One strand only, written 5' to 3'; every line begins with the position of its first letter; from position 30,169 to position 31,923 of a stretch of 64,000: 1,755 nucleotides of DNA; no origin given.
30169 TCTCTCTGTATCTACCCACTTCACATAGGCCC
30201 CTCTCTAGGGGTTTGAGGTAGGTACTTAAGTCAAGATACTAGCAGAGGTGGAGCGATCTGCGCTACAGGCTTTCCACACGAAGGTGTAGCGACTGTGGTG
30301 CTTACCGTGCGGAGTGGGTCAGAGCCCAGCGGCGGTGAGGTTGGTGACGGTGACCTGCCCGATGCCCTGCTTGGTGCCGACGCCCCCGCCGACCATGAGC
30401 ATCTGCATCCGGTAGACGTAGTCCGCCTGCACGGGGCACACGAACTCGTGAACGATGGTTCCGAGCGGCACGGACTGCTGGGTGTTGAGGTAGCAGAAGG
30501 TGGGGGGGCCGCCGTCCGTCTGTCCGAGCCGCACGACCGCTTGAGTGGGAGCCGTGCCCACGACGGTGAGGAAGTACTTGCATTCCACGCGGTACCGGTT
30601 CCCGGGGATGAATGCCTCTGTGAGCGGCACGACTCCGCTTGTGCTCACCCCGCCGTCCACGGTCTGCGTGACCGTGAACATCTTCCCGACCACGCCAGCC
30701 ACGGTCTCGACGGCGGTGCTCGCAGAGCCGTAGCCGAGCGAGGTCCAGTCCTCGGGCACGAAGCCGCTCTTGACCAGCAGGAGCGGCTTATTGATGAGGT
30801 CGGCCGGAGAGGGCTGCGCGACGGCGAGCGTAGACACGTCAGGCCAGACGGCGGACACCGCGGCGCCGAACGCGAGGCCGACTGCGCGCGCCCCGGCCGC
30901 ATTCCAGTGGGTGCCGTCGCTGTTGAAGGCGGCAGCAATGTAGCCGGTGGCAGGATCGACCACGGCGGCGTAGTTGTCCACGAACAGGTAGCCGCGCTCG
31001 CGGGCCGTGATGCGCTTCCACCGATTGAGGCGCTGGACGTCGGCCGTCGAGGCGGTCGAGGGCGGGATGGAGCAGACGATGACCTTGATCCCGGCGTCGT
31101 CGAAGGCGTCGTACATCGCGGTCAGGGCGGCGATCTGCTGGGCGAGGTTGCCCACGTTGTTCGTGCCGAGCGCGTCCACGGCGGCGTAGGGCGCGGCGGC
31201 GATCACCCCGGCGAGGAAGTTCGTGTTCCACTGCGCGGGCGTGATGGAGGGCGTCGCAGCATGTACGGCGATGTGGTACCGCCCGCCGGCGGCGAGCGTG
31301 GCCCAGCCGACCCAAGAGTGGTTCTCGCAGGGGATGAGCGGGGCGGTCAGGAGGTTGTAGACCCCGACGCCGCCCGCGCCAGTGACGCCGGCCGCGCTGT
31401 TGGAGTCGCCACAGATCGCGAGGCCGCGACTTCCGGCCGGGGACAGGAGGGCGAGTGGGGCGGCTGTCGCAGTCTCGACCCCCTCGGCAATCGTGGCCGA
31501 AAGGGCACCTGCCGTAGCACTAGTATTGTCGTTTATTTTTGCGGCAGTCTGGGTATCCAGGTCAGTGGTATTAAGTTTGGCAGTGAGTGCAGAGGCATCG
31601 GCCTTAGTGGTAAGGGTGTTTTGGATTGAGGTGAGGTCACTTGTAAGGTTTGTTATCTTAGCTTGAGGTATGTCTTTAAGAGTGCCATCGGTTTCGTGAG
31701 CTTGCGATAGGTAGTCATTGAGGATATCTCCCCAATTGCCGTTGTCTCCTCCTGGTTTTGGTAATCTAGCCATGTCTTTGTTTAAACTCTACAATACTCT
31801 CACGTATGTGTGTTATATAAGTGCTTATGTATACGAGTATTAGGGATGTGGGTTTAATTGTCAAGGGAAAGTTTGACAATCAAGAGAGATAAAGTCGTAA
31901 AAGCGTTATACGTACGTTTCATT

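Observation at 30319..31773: Single ORF with an abrupt GC break: native N-terminal module fused in frame to a high-GC esterase head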

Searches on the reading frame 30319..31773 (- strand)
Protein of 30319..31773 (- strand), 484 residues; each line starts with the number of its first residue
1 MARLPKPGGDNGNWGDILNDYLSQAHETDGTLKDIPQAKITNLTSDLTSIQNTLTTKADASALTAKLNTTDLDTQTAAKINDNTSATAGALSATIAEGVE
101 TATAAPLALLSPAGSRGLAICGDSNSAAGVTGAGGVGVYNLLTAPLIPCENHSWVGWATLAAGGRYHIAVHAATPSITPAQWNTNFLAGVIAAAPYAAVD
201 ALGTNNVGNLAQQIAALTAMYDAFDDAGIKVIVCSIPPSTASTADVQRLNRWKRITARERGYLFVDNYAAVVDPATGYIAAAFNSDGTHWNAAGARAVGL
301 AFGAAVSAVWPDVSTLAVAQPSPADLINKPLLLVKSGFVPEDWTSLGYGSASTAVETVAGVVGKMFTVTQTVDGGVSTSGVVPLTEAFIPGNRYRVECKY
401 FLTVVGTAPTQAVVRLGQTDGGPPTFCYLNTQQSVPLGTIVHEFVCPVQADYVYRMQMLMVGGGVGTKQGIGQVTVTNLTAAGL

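Call 6: search_protein_families(library=pfam, proteins=[window:30319-31773:-], max_evalue=0.01)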
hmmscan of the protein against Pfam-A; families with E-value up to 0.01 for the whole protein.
window:30319-31773:- (484 aa): 2 families
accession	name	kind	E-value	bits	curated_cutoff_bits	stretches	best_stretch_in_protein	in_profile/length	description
PF13472.12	Lipase_GDSL_2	-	7.2e-10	40.1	32.9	1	122-297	3-178/178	GDSL-like Lipase/Acylhydrolase family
PF00657.28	Lipase_GDSL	-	0.00093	19.8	23.6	0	209-300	109-206/208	GDSL-like Lipase/Acylhydrolase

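Call 9: find_homologous_proteins(query=window:30322-31773:-, max_evalue=0.001)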
Query window:30322-31773:- (484 aa): 76 proteins with E <= 0.001 among 8000 candidates.
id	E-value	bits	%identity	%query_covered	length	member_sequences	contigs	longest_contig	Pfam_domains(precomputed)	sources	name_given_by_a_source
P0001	2.8e-236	803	99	78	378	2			PF13472.13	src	-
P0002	7.2e-177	607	63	96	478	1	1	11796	-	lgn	-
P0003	4.0e-176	605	73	81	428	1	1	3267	PF13472.13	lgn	-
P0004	7.5e-164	564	68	85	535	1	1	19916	PF13472.13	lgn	-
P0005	1.2e-154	534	69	77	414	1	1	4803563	PF13472.13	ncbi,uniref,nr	ncbi:hypothetical protein NIBR502772_06195 [Pseudarthrobacter sp. NIBRBAC000502772]|uniref:SGNH/GDSL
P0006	6.2e-145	502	61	85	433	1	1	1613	PF13472.13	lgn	-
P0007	1.7e-140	487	63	77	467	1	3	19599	PF13472.13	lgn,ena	-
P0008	9.6e-122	425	56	79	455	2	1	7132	PF13472.13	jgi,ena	-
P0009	7.4e-108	380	55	71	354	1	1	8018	PF13472.13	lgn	-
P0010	2.6e-36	144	73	21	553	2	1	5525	-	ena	-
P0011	3.2e-29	120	64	20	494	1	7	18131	PF00657.29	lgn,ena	-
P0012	4.3e-28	117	80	17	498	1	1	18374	PF01522.27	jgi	-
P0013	3.5e-24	104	30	100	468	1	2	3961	PF13472.13,PF00657.29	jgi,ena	-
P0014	5.7e-21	93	60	17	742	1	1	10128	-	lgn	-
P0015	1.4e-18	85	52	19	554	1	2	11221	-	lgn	-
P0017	3.4e-14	71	88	7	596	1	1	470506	PF13472.13,PF00657.29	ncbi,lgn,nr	ncbi:SGNH/GDSL hydrolase family protein [bacterium]|nr:MAG: SGNH/GDSL hydrolase family protein [bact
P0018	1.3e-13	69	42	32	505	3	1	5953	PF13472.13,PF00657.29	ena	-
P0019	3.4e-13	68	62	13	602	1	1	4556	PF13472.13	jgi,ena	-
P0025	5.8e-9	54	54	14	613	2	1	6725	PF13472.13,PF00657.29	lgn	-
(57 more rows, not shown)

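Call 12: find_encoding_contigs(protein=P0001, flank=10000, max_places=4)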
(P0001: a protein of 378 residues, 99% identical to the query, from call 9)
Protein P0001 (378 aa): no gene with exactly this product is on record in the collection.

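Call 13: find_encoding_contigs(protein=P0005, flank=10000, max_places=3)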
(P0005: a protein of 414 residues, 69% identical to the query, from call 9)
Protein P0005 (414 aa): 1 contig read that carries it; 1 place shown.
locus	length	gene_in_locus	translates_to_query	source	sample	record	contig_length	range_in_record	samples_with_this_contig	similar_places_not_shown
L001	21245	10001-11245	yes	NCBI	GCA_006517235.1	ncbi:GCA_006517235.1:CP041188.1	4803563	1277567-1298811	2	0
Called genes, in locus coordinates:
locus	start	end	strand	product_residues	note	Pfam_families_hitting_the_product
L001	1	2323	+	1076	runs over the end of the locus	PF10145:PhageMin_Tail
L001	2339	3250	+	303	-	PF22768:SPP1_Dit (weak)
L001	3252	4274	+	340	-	-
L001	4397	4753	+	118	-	-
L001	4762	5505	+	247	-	PF01551:Peptidase_M23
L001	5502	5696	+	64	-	PF23809:Phage_holin_9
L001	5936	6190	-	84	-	-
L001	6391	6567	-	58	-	-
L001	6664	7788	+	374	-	-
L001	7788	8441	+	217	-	-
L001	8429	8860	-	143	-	-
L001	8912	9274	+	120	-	-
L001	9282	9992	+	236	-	-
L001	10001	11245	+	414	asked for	PF13472:Lipase_GDSL_2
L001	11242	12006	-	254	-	PF00657:Lipase_GDSL, PF13472:Lipase_GDSL_2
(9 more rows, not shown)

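Call 14: find_encoding_contigs(protein=P0004, flank=10000, max_places=2)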
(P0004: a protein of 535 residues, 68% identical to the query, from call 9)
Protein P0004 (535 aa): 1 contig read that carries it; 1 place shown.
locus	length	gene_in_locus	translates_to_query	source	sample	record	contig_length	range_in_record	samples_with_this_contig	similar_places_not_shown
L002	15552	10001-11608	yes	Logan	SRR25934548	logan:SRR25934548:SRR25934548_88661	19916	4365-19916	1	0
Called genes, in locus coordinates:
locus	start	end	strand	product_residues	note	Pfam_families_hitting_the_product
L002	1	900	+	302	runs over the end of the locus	PF05065:Phage_capsid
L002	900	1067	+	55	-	-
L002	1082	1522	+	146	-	PF09355:Phage_Gp19 (weak)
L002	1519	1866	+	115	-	-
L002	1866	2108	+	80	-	-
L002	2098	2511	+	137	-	-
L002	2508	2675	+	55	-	-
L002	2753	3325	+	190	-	PF25681:Phage_TTP_17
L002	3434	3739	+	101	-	-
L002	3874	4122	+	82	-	PF17318:DUF5361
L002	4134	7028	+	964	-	PF00413:Peptidase_M10 (weak)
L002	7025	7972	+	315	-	-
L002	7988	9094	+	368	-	PF14594:Sipho_Gp37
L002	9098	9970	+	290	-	-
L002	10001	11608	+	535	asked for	PF13472:Lipase_GDSL_2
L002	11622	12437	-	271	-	PF00657:Lipase_GDSL, PF13472:Lipase_GDSL_2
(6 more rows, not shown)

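Call 15: find_encoding_contigs(protein=P0002, flank=10000, max_places=2)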
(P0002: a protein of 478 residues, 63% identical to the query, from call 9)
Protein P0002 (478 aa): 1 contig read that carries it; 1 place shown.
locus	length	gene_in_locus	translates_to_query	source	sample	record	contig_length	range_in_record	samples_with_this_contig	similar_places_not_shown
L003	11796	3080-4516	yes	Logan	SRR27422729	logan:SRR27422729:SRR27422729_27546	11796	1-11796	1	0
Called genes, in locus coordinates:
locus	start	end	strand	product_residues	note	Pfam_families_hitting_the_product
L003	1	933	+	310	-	?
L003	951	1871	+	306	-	-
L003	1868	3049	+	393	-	PF05426:Alginate_lyase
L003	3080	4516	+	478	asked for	-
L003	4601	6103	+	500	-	-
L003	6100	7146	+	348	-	PF01551:Peptidase_M23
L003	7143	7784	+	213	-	PF07011:Elf4 (faint)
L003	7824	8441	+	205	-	PF09458:H_lectin (weak)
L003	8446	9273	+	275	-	PF01551:Peptidase_M23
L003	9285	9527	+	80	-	-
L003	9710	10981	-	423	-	-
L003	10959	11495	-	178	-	PF07463:NUMOD4, PF13392:HNH_3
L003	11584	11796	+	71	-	?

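Call 16: find_encoding_contigs(protein=P0011, flank=10000, max_places=3)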
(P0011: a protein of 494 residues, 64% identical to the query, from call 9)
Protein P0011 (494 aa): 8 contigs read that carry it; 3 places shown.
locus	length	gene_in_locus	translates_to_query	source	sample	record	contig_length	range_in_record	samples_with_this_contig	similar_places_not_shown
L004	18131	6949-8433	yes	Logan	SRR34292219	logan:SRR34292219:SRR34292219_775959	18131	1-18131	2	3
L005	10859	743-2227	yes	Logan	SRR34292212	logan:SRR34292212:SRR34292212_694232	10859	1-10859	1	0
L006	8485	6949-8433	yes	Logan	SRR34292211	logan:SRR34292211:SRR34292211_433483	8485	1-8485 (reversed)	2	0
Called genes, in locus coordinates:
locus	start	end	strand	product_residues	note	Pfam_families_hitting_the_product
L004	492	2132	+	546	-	PF04326:SLFN_AlbA_2, PF13749:HATPase_c_4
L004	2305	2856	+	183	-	-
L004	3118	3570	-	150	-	-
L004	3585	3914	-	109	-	-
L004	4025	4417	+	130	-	PF11969:DcpS_C, PF01230:HIT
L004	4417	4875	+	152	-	PF02590:SPOUT_MTase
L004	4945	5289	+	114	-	-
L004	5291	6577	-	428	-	PF08245:Mur_ligase_M, PF02875:Mur_ligase_C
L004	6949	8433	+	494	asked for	PF00657:Lipase_GDSL (faint)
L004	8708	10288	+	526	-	PF00128:Alpha-amylase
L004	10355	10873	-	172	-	-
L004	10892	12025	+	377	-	PF00814:TsaD, PF22521:HypF_C_2 (faint)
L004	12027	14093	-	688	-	PF12789:PTR, PF12708:Pect-lyase_RHGA_epim, PF26209:Phage_phiTE_241_C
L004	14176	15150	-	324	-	PF02388:FemAB, PF13480:Acetyltransf_6, PF02388:FemAB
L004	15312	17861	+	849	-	PF00133:tRNA-synt_1, PF09334:tRNA-synt_1g, PF13603:tRNA-synt_1_2, PF09334:tRNA-synt_1g, PF08264:Anticodon_1, PF10458:Val_tRNA-synt_C (weak)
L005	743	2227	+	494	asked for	PF00657:Lipase_GDSL (faint)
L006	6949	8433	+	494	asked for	PF00657:Lipase_GDSL (faint)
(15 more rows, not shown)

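Call 22: find_encoding_contigs(protein=P0012, flank=10000, max_places=2)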
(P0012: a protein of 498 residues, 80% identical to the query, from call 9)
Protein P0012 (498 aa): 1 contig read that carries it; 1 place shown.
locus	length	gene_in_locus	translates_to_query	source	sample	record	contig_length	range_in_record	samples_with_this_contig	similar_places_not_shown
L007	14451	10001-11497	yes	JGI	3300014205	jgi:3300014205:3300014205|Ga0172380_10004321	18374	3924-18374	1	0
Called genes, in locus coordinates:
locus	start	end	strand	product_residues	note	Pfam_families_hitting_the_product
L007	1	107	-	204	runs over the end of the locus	PF01928:CYTH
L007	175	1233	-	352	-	PF00268:Ribonuc_red_sm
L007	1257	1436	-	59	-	-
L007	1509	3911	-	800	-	PF03477:ATP-cone, PF00317:Ribonuc_red_lgN, PF02867:Ribonuc_red_lgC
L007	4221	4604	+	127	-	PF18451:CdiA_C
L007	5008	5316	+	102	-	-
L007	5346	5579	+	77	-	-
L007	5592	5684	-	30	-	-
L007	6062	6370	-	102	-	-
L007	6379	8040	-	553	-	-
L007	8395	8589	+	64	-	-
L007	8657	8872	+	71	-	PF02416:TatA_B_E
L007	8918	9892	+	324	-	PF00902:TatC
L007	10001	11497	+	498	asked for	PF01522:Polysacc_deac_1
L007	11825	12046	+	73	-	-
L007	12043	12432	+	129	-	PF02661:Fic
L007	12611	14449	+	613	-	?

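Call 23: find_encoding_contigs(protein=P0010, flank=10000, max_places=2)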
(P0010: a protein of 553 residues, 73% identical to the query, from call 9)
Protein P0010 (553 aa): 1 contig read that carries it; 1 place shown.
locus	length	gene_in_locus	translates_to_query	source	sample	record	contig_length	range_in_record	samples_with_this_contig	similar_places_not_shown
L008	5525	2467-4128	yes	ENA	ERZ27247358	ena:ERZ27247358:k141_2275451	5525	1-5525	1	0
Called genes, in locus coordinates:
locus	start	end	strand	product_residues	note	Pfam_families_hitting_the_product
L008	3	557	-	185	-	?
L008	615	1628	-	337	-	PF00902:TatC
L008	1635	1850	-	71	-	PF02416:TatA_B_E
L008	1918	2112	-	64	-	-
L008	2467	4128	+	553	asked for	-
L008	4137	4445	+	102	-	-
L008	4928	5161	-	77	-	-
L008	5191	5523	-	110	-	?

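Call 26: search_protein_families(library=phrogs, proteins=[window:30322-31773:-], max_evalue=0.001)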
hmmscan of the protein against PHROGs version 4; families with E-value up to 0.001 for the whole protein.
window:30322-31773:- (484 aa): 2 families
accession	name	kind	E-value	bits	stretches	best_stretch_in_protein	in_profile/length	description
phrog_6102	-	moron, auxiliary metabolic gene and host takeover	1e-10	42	1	97-313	13-232/442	lipase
phrog_2589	-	tail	0.00087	16.7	1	39-86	2135-2179/3686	tail protein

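Call 28: search_dna_similar(query=window:30322-31500:-, collection=phages, mode=protein, max_rows=25)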
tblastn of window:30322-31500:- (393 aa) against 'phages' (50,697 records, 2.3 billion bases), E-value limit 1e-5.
Records with a match: 9; places in all: 9; records where one place covers at least 80% of the query: 0.
Best place of each record, by identity: <60% 9.
By first word of the organism name: Gordonia 3; Microbacterium 2; Erwinia 2; Rhodococcus 2.
By host as written in the record: Gordonia terrae 3612 2; Microbacterium paraoxydans NRRL B-14843 2; Erwinia amylovora 2; Rhodococcus equi 2; Gordonia rubripertincta NRRL B-16540 1.
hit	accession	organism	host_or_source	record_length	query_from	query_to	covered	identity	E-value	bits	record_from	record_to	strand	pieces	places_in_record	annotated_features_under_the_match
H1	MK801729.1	Gordonia phage Clark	Gordonia terrae 3612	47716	60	364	78%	31.3%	3e-20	99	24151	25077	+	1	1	29: hydrolase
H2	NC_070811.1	Gordonia phage Clark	Gordonia terrae 3612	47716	60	364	78%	31.3%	3e-20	99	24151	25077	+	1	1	29: hydrolase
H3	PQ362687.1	Gordonia phage MoiGyank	Gordonia rubripertincta NRRL B-16540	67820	60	364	78%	31.0%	2e-20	100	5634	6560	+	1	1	6: hydrolase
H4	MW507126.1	Microbacterium phage Shocker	Microbacterium paraoxydans NRRL B-14843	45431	63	267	52%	28.5%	9e-6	54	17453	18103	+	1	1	30: esterase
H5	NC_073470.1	Microbacterium phage Shocker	Microbacterium paraoxydans NRRL B-14843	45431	63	267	52%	28.5%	9e-6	54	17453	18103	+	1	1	30: esterase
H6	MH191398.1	Erwinia phage Faunus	Erwinia amylovora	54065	62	265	52%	28.2%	3e-8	62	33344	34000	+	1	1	GDSL-like lipase/acylhydrolase family protein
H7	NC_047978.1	Erwinia phage Faunus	Erwinia amylovora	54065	62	265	52%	28.2%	3e-8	62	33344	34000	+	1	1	GDSL-like lipase/acylhydrolase family protein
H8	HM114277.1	Rhodococcus phage E3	Rhodococcus equi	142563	49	220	44%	32.6%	5e-8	61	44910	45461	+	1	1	gp84: putative SGNH-hydrolase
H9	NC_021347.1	Rhodococcus phage E3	Rhodococcus equi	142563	49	220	44%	32.6%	5e-8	61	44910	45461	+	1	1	gp84: lipase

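Call 30: find_related_loci(query=window:30322-31773:-, collection=genome_contigs, flank=10000)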
Query window:30322-31773:- (484 aa) in genome_contigs; peptide patterns used: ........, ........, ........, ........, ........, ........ (x = any residue, [..] = any of these).
67 stretches matched a pattern; 7 encode a relative of the query (tblastn E <= 1e-3); 7 distinct loci.
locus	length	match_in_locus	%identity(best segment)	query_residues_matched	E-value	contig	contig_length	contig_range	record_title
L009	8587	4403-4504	85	1-34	3e-15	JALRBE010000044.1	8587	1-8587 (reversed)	MAG: Candidatus Saccharimonadia bacterium isolate HM.17 NODE_44_length_8587_cov_3.923972, whole genome shotgun sequence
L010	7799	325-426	85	1-34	1e-14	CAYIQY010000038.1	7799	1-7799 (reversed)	MAG TPA_asm: uncultured Candidatus Saccharibacteria bacterium isolate ERP119705_co25_180 genome assembly, contig: NODE_9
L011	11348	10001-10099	79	1-33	9e-14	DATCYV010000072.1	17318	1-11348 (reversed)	MAG TPA_asm: Candidatus Saccharimonadales bacterium isolate SMAG_U53 k141_1185496, whole genome shotgun sequence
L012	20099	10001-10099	76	1-33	2e-13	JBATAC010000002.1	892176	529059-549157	MAG: Candidatus Microsaccharimonas sp. isolate MFD10545_ilm_asm_bin1 k127_37395, whole genome shotgun sequence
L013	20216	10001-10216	51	1-69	2e-13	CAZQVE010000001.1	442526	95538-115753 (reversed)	MAG TPA_asm: uncultured Candidatus Saccharibacteria bacterium isolate SRP263527_co2_210 genome assembly, contig: NODE_5_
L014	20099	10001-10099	73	1-33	3e-12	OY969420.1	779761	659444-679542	MAG: uncultured bacterium isolate MFD09495.bin.3.99 genome assembly, chromosome: 1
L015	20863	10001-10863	70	1-33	8e-11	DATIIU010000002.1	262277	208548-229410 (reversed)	MAG TPA_asm: Candidatus Saccharimonadia bacterium isolate SMAG_U15673 k141_486580, whole genome shotgun sequence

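Call 31: find_encoding_contigs(protein=P0003, flank=5000, max_places=2)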
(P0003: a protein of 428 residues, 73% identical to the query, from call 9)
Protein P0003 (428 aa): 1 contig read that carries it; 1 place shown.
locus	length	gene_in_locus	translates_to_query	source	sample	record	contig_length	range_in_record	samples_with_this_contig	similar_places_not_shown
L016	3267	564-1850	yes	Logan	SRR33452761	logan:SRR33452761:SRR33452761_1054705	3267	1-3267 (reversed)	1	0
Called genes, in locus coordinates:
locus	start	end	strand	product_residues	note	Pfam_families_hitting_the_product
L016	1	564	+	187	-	?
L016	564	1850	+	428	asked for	PF13472:Lipase_GDSL_2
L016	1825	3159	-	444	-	PF04932:Wzy_C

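Call 32: find_encoding_contigs(protein=P0006, flank=5000, max_places=2)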
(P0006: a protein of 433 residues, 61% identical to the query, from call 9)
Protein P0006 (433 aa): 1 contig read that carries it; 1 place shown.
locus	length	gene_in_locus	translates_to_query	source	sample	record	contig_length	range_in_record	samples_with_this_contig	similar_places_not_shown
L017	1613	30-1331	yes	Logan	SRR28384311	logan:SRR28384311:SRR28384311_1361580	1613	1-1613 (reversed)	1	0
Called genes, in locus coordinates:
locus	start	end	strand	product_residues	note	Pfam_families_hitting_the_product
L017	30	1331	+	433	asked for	PF13472:Lipase_GDSL_2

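Call 37: find_encoding_contigs(protein=P0085, flank=10000, max_places=4)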
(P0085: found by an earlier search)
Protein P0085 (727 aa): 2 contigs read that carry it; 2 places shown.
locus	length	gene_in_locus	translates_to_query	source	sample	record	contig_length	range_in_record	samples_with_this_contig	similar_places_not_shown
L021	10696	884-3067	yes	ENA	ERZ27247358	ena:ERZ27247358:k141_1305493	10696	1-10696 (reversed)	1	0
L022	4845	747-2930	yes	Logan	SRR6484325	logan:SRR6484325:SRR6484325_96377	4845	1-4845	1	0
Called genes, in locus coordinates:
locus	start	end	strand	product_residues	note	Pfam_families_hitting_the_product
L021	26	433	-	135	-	-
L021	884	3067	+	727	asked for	PF02534:T4SS-DNA_transf (faint), PF01935:DUF87 (weak), PF10412:TrwB_AAD_bind, PF25199:nSTAND_NTPase5 (faint)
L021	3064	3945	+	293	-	PF13814:Replic_Relax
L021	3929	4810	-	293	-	PF13814:Replic_Relax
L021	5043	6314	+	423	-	PF13173:AAA_14, PF13401:AAA_22 (faint), PF13635:DUF4143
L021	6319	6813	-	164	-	-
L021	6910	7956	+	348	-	PF01380:SIS (faint), PF10432:bact-PGI_C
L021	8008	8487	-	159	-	PF07963:N_methyl (weak)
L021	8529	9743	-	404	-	PF12704:MacB_PCD, PF02687:FtsX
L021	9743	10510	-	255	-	PF02463:SMC_N (faint), PF00005:ABC_tran, PF13304:AAA_21 (faint)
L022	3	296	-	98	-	?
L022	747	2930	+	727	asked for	PF02534:T4SS-DNA_transf (faint), PF01935:DUF87 (weak), PF10412:TrwB_AAD_bind, PF25199:nSTAND_NTPase5 (faint)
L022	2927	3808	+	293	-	PF13814:Replic_Relax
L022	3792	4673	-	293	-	PF13814:Replic_Relax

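Call 39: find_encoding_contigs(protein=P0082, flank=10000, max_places=3)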
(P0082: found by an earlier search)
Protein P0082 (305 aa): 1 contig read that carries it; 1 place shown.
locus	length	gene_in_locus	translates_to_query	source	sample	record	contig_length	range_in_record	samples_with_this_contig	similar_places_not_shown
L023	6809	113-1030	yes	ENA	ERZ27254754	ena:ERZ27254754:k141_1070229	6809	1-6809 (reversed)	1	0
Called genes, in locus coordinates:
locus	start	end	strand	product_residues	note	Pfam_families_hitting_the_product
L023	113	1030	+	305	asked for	PF00589:Phage_integrase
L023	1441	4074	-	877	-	PF26449:DUF8128 (faint), PF10412:TrwB_AAD_bind (faint), PF12696:TraG-D_C (weak)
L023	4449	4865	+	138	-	PF10920:DUF2705 (weak)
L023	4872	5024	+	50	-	-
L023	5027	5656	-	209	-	PF02578:Cu-oxidase_4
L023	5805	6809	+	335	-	?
